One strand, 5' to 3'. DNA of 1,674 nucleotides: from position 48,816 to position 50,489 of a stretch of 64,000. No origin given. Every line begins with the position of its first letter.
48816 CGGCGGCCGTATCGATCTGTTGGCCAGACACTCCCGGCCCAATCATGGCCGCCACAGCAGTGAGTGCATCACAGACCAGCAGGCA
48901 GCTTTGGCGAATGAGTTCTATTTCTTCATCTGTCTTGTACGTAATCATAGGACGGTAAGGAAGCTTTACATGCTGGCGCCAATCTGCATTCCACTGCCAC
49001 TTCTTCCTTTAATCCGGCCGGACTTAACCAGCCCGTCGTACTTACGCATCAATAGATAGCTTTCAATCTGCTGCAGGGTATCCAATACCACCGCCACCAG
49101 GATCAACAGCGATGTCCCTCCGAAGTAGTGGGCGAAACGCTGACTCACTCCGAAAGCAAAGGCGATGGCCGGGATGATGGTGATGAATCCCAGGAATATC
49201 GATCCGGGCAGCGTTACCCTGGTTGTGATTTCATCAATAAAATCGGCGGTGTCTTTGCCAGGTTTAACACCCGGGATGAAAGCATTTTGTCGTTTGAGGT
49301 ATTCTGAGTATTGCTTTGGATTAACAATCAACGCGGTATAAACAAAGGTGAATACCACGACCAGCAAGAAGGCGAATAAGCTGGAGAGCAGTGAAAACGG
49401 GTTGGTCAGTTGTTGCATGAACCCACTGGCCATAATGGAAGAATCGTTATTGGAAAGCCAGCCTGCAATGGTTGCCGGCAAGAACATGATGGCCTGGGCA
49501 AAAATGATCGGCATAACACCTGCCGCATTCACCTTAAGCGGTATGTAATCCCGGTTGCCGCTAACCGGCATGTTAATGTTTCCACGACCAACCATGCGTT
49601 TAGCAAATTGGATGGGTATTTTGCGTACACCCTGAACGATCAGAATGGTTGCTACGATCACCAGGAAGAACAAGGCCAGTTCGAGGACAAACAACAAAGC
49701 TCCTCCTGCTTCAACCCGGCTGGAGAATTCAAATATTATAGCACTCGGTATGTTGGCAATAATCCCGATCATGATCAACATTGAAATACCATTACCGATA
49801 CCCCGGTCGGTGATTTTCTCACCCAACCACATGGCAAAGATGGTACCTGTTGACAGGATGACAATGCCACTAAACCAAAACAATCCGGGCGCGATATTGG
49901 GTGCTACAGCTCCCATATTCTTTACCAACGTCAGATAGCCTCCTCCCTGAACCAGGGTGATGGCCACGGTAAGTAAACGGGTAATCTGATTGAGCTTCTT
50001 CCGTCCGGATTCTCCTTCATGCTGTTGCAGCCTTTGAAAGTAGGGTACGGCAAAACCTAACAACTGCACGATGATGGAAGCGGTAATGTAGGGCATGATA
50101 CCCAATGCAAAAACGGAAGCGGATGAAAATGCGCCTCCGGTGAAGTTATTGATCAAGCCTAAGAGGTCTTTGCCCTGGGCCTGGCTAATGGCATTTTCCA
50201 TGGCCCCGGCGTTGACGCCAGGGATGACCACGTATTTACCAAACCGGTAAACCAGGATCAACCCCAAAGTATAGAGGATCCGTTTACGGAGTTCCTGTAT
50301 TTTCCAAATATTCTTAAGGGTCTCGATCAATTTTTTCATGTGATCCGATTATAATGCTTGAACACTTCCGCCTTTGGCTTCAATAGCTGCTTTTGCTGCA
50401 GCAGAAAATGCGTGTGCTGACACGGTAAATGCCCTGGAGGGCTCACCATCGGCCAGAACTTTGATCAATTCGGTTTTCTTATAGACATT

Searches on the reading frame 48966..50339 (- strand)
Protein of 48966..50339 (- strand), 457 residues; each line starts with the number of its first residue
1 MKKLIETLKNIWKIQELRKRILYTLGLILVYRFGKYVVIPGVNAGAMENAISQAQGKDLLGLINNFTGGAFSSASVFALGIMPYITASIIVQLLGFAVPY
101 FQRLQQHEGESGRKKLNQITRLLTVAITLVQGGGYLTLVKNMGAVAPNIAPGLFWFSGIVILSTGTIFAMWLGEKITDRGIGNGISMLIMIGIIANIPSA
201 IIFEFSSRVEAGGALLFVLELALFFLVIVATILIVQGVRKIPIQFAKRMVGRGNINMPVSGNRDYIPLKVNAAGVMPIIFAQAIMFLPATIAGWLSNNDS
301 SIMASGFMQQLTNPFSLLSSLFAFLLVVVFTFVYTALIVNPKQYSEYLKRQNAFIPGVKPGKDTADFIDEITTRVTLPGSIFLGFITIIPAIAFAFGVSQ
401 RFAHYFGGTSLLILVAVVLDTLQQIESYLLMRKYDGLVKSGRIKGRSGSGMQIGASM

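Call 43: search_protein_families(library=pfam, proteins=[window:48966-50339:-], max_evalue=0.00001)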
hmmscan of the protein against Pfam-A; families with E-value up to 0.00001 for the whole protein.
window:48966-50339:- (457 aa): 1 family
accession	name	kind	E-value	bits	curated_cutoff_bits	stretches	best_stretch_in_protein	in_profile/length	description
PF00344.25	SecY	-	5.5e-100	335.1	32.2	1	75-422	1-306/306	SecY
